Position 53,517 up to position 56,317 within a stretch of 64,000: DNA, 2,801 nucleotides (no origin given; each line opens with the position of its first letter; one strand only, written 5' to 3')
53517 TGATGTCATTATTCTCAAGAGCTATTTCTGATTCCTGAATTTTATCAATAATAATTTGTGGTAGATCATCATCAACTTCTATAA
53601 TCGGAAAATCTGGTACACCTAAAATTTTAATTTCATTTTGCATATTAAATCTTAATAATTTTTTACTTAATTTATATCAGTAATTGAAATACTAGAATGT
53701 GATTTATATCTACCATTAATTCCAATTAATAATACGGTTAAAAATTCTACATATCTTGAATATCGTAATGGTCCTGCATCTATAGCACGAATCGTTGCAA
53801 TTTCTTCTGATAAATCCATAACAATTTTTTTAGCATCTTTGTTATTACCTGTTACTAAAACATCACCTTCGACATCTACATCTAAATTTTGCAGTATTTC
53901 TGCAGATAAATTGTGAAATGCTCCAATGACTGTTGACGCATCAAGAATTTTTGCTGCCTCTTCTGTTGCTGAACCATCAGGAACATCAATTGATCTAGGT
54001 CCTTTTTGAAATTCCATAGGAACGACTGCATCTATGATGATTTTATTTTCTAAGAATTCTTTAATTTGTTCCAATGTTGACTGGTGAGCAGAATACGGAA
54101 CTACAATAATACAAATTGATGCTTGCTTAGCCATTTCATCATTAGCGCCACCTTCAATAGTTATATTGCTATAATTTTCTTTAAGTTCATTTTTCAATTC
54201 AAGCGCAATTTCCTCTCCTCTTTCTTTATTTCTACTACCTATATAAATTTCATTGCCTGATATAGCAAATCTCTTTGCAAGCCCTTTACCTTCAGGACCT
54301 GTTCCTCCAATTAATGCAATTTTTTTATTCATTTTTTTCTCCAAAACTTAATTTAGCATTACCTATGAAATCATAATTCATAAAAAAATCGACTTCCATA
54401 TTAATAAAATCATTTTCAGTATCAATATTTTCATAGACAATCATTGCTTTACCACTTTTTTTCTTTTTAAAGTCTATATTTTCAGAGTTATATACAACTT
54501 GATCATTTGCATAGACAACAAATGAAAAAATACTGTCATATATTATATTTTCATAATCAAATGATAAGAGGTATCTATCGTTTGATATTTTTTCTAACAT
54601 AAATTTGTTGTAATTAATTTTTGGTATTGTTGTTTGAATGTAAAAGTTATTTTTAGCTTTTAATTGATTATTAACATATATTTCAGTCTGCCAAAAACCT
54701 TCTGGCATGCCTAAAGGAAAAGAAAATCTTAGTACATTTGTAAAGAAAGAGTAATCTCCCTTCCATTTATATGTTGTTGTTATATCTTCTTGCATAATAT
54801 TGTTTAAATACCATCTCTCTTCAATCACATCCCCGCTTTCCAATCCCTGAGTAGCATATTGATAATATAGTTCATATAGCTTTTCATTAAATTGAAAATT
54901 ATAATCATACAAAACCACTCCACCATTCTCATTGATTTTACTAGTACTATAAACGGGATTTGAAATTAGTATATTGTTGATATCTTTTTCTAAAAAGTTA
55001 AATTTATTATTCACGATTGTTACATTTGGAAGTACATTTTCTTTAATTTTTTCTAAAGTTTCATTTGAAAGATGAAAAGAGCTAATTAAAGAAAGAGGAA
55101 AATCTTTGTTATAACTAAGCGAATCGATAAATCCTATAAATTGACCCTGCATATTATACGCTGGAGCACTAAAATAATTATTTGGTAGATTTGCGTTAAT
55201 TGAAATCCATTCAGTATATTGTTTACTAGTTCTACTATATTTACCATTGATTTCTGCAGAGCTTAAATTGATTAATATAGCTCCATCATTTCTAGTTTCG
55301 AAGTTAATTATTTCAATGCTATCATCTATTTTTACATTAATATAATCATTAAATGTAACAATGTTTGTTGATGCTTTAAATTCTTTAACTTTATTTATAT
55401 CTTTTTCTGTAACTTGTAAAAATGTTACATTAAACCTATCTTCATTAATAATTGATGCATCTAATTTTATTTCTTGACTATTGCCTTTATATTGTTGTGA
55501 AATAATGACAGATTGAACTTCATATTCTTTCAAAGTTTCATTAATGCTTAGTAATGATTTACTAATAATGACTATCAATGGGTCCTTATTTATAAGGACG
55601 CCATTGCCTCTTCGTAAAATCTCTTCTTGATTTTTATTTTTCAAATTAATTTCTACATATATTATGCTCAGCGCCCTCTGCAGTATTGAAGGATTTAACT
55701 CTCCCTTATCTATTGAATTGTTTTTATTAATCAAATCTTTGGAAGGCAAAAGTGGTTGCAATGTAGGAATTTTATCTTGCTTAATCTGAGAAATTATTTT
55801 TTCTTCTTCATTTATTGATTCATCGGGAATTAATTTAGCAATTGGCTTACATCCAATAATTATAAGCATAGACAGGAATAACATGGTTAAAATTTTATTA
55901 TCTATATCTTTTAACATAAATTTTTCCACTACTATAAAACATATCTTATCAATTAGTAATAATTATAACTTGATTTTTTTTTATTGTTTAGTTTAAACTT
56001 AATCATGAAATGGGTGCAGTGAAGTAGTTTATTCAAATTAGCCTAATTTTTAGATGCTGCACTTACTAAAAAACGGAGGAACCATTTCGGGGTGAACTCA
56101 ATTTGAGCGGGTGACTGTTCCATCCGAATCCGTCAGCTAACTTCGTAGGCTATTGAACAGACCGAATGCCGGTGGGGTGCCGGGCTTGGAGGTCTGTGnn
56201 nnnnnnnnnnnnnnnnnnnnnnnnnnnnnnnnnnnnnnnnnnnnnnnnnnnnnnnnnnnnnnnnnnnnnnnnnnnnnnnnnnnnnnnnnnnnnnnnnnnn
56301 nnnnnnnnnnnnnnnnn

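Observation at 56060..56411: c-di-AMP (ydaO-class) riboswitch whose only cargo is a 70-aa C4 zinc-ribbon protein with a basic tail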

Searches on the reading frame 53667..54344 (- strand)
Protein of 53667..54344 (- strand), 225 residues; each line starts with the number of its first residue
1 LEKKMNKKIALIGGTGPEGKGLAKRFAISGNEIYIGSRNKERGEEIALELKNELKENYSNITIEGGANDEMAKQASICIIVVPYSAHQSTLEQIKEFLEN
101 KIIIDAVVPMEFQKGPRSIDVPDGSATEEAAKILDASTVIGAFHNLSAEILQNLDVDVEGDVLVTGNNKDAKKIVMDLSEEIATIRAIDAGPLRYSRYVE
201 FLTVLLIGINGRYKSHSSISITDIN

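Call 43: search_protein_families(library=ncbifam, proteins=[window:53667-54344:-], max_evalue=0.00001)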
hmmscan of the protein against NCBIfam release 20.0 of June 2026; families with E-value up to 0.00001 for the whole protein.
window:53667-54344:- (225 aa): 3 families
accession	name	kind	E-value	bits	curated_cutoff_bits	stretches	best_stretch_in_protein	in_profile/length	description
TIGR01915.1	npdG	equivalog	5e-66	222.8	149.8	1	8-216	2-214/220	NADPH-dependent F420 reductase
NF006408.0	PRK08655.1-2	equivalog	2.6e-08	33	422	1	2-102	2-92/441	prephenate dehydrogenase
NF006409.0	PRK08655.1-3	equivalog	5.1e-08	32.8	310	1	7-103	1-86/290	prephenate dehydrogenase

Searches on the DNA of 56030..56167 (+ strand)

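Call 20: build_rna_model(alignment_id=A2)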
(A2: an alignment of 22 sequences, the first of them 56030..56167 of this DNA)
Model R1 built from alignment A2 (22 sequences, 177 columns); structure: RNAalifold consensus.
model positions 139; base pairs 32; branch points 2; effective number of sequences 1.97; information 0.59 bits per position. Calibrated on 0.2 Mb of random sequence (short: E-values are rough).
structure used (alignment columns):
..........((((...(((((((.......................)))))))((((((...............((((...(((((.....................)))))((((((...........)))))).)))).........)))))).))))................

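Call 21: search_with_rna_model(model_id=R1, sources=[window, L001, L002, L003, L004, L005, L006, L007, L008, L009, L010, L011, L012, L013, L014, L015, L016, L017, L018, L019, L020, L021, L022, L023, L024, L025, L026, L027, L028, L029, L030, L031, L032, L033, L034, L035, L036, L037, L038, L039, L040, L041, L042, L043, L044, L045, L046, L047, L048, L049, L050, L051, L052, L053, L054, L055, L056, L057, L058, L059, L060, L061, L062, L063, L064, L065, L066, L067, L068, L069, L070, L071, L072, L073, L074, L075, L076, L077, L078, L079, L080, L081, L082, L083, L084, L085, L086], max_evalue=0.01, make_alignment=true)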
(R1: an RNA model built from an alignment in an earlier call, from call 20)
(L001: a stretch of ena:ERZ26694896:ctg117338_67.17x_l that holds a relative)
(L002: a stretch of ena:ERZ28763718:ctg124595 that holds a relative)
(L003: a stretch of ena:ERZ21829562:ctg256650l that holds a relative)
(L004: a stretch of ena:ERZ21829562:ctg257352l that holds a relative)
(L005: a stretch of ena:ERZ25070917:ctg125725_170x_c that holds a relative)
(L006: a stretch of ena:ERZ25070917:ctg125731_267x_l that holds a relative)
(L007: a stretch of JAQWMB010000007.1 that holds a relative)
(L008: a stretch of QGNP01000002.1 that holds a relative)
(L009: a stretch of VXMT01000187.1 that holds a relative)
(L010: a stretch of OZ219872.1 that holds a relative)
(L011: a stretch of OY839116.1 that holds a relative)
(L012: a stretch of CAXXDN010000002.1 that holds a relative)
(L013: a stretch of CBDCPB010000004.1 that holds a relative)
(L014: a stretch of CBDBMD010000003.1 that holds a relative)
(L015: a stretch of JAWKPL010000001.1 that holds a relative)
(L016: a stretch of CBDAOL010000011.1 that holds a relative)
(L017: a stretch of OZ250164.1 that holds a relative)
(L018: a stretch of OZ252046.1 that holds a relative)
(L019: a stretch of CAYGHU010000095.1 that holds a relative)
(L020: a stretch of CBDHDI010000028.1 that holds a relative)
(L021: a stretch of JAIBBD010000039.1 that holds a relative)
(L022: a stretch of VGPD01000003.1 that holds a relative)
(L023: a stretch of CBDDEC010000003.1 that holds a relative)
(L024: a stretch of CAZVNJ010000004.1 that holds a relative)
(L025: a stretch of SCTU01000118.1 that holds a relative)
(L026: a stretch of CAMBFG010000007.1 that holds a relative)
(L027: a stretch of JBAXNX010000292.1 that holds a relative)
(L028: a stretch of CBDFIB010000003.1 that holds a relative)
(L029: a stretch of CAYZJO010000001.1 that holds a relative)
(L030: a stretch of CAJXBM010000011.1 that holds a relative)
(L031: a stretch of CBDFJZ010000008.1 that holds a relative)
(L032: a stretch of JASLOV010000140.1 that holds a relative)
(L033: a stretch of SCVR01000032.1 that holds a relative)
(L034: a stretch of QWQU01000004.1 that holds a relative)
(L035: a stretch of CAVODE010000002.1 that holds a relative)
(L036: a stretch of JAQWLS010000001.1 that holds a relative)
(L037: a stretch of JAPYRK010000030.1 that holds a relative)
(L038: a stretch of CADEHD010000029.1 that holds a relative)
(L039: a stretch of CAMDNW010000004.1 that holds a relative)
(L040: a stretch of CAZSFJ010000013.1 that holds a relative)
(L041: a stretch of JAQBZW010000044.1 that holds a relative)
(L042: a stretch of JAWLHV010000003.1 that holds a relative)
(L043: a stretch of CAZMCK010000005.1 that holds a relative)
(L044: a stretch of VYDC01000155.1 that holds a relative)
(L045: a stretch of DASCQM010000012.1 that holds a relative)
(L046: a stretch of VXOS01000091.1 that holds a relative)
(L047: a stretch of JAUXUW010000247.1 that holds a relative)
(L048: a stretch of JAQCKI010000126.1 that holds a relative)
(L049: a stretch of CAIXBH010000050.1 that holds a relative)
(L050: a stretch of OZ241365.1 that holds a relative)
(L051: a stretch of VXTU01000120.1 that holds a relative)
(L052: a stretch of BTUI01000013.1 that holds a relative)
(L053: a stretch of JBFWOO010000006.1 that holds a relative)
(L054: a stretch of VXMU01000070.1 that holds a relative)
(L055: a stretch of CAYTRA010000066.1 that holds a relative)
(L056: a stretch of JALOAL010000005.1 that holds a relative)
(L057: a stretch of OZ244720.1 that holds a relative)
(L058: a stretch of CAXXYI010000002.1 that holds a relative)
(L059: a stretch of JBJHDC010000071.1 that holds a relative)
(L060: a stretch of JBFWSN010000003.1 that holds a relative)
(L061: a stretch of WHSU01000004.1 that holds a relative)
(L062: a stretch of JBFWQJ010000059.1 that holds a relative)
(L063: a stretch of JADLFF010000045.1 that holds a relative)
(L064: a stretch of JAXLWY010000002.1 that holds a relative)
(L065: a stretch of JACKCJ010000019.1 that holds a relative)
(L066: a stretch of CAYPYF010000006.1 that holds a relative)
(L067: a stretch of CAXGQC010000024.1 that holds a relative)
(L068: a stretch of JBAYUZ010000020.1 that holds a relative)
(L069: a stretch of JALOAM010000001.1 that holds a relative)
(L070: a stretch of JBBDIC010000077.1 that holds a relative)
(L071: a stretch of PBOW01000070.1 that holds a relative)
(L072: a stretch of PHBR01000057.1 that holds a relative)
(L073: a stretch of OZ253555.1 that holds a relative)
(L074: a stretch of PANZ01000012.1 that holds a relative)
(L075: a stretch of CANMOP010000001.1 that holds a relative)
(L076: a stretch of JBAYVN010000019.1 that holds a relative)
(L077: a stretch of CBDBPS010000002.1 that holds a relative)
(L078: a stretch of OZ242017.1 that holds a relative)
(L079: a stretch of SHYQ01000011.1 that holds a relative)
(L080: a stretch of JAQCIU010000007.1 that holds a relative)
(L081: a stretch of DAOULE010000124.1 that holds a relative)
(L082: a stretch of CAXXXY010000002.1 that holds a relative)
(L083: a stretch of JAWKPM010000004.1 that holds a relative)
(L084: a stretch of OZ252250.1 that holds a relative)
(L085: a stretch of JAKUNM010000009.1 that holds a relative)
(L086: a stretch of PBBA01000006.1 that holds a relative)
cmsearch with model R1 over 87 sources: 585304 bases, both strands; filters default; matches with E-value up to 0.01: 85.
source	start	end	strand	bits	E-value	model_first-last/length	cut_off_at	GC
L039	2812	2951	+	127.4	4.9e-31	1-139/139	no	0.58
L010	2778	2930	+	127.1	5.8e-31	1-139/139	no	0.67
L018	2777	2928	+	126.7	7.5e-31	1-139/139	no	0.64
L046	2778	2930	+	126.5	8.5e-31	1-139/139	no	0.66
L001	3777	3928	+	126.4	9e-31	1-139/139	no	0.65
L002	3777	3928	+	126.4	9e-31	1-139/139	no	0.65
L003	3777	3928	+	126.4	9e-31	1-139/139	no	0.65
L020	2779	2930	+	126.4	9e-31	1-139/139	no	0.65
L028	2779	2930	+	126.4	9e-31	1-139/139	no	0.65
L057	2821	2957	+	125.6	1.4e-30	1-139/139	no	0.66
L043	2822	2958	+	125.6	1.5e-30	1-139/139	no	0.67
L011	2779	2930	+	125.4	1.6e-30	1-139/139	no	0.66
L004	3779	3930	+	125.4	1.7e-30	1-139/139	no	0.66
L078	2821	2957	+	125.1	2e-30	1-139/139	no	0.67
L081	1670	1806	+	125.1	2e-30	1-139/139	no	0.67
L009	2779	2930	+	124.3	3.3e-30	1-139/139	no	0.67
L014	2777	2929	+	124.2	3.5e-30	1-139/139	no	0.67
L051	2821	2957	+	124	3.8e-30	1-139/139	no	0.68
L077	2820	2957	+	123.8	4.4e-30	1-139/139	no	0.66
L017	2777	2929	+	123.6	4.8e-30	1-139/139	no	0.65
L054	2820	2957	+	122.5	9.7e-30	1-139/139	no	0.66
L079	2816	2956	+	122.5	9.8e-30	1-139/139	no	0.65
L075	2809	2948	+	121.7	1.6e-29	1-139/139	no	0.59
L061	2823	2958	+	121.5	1.8e-29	1-139/139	no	0.66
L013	2780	2930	+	121.2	2.1e-29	1-139/139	no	0.67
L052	2806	2947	+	119.7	5.3e-29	1-139/139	no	0.68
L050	2829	2963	+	119.4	6.2e-29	1-139/139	no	0.71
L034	2816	2952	+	119.4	6.6e-29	1-139/139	no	0.68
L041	2822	2958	+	119.3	7e-29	1-139/139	no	0.66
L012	2777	2929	+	119.2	7.2e-29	1-139/139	no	0.67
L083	2811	2954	+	118.6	1e-28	1-139/139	no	0.7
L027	1303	1439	+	118.4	1.2e-28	1-139/139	no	0.67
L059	2407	2548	+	117.6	2e-28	1-139/139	no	0.66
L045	2805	2951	+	117.2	2.4e-28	1-139/139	no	0.59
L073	2793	2925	+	116.5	3.8e-28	1-139/139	no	0.67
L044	2794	2926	+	115.2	8.4e-28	1-139/139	no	0.7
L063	2808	2954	+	115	9.6e-28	1-139/139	no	0.63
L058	2791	2926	+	115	9.6e-28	1-139/139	no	0.68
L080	2808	2956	+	114.6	1.2e-27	1-139/139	no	0.62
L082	2793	2925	+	114.4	1.3e-27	1-139/139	no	0.64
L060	2804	2953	+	114.4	1.4e-27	1-139/139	no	0.68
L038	2807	2953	+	114.3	1.5e-27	1-139/139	no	0.65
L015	2804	2953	+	113.8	1.9e-27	1-139/139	no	0.69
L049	2823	2960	+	112.5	4.5e-27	1-139/139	no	0.6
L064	2806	2952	+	112.4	4.8e-27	1-139/139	no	0.65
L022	2808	2956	+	109.3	3.1e-26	1-139/139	no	0.67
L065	2806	2952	+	106.8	1.4e-25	1-139/139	no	0.62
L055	130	262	+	106.7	1.6e-25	1-139/139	no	0.6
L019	2805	2954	+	106.4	1.9e-25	1-139/139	no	0.65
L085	2821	2963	+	106.2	2e-25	1-139/139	no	0.44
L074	2821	2964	+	106.1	2.2e-25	1-139/139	no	0.44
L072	2803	2947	+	106.1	2.2e-25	1-139/139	no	0.67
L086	2824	2966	+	105.7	2.7e-25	1-139/139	no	0.42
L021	2805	2953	+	105.6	3e-25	1-139/139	no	0.7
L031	2803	2955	+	105.3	3.6e-25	1-139/139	no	0.62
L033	2804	2953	+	105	4.3e-25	1-139/139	no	0.65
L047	2803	2947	+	104.9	4.7e-25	1-139/139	no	0.68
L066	2802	2953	+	104.6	5.6e-25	1-139/139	no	0.64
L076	2810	2955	+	104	7.9e-25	1-139/139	no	0.61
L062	2802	2940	+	103.8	8.7e-25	1-139/139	no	0.65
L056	2822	2956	+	103.2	1.3e-24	1-139/139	no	0.61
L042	2822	2956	+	103.2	1.3e-24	1-139/139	no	0.6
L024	2807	2955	+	102.5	1.9e-24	1-139/139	no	0.65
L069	2799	2956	+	102.2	2.4e-24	1-139/139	no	0.6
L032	2812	2955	+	101.7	3.2e-24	1-139/139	no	0.63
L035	2804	2951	+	101.3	4.1e-24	1-139/139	no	0.55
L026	2805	2955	+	101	4.9e-24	1-139/139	no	0.64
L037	2804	2951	+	100.7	5.8e-24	1-139/139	no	0.55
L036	2804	2951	+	100.6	6.3e-24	1-139/139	no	0.55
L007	2831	2966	+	100.4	7.4e-24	1-139/139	no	0.42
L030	2804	2951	+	100.3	7.6e-24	1-139/139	no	0.54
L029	2817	2961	+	99.1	1.5e-23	1-139/139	no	0.68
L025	2813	2956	+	99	1.7e-23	1-139/139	no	0.67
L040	2813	2949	+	98.2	2.7e-23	1-139/139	no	0.57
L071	2813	2949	+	98.2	2.7e-23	1-139/139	no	0.58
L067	2291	2427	+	97.6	3.9e-23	1-139/139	no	0.58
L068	2815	2941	+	97.4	4.6e-23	12-123/139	no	0.71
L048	2803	2947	+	97.3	4.8e-23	1-139/139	no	0.68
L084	2811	2959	+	96.4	8.1e-23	1-139/139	no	0.63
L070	591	736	+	93.4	5.2e-22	1-139/139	no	0.62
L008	2814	2964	+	92.6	8.3e-22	1-139/139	no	0.4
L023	2757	2957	+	89.2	6.7e-21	1-139/139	no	0.62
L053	1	109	+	85.8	5.4e-20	34-139/139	5'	0.65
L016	2760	2958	+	84.4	1.3e-19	1-139/139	no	0.62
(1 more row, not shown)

Alignment A3: 85 matches aligned to the model, 246 columns, each read 5' to 3' on its own strand. Consensus structure (alignment columns), stored with it:
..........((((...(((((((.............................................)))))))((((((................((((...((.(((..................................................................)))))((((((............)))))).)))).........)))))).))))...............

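Call 32: search_with_rna_model(model_id=R1, sources=[L005, L006, L087, L088, L089, L090, L091, L092, L093], max_evalue=10, filters=off)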
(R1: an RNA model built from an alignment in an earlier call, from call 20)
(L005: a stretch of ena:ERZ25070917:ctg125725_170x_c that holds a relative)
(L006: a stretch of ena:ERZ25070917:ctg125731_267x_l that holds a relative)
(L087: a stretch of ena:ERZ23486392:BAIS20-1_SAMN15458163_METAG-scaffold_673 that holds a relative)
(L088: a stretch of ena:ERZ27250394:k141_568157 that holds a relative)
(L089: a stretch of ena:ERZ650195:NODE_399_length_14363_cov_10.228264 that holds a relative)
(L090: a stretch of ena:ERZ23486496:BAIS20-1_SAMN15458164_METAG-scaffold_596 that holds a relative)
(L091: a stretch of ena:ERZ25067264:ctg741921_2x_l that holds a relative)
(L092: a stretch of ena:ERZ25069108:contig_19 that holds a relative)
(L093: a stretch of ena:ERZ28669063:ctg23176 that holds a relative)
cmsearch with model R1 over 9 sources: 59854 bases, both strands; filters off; matches with E-value up to 10: 17.
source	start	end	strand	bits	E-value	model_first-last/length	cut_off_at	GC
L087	2814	2947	+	76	2.3e-18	1-139/139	no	0.63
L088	2814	2947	+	76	2.3e-18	1-139/139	no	0.63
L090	2814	2947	+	76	2.3e-18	1-139/139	no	0.63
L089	2814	2947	+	73.8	8.7e-18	1-139/139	no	0.63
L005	976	1045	+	12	0.23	58-107/139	no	0.6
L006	2138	2207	+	12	0.23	58-107/139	no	0.6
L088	982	1112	+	10.1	0.76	1-139/139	no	0.67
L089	982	1112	+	9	1.5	1-139/139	no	0.68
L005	3721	3800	+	7.5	3.7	1-139/139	no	0.64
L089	878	961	+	6.8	5.7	1-139/139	no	0.51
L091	5357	5479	-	6.3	7.7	1-139/139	no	0.69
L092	5357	5479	-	6.3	7.7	1-139/139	no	0.69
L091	2457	2525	-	6.2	7.9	1-139/139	no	0.67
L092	2457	2525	-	6.2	7.9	1-139/139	no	0.67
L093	2458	2526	-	6.2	7.9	1-139/139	no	0.67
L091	4108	4143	-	6.2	7.9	65-100/139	no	0.64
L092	4108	4143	-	6.2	7.9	65-100/139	no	0.64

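Call 55: search_with_rna_model(model_id=R1, sources=[L094, L095, L096, L097], max_evalue=1, filters=off)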
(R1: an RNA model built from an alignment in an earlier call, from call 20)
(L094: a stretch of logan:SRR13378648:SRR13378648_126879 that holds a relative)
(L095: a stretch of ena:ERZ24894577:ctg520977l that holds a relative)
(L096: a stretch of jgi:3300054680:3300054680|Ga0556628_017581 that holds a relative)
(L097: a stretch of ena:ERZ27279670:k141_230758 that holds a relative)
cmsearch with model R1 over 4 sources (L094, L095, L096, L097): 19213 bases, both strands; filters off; matches with E-value up to 1: 3.
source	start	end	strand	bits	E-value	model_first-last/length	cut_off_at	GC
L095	2815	2951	+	71.9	9.1e-18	1-139/139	no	0.61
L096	358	490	+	69.2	4.7e-17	1-139/139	no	0.63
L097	628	760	+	69.2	4.7e-17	1-139/139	no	0.63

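Call 64: search_with_rna_model(model_id=R1, sources=[L098, L099, L100, L101], max_evalue=1, filters=off)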
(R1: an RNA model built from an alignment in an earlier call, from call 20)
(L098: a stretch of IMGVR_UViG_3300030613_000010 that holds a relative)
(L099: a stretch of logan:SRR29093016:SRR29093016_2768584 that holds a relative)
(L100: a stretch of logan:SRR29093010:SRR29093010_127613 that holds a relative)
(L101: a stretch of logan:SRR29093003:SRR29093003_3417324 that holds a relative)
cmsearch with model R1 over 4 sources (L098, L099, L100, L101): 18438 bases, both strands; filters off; matches with E-value up to 1: 2.
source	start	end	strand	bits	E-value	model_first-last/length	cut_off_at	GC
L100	868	928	+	7.8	0.92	1-139/139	no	0.41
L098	236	273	-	7.7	0.97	1-139/139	no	0.58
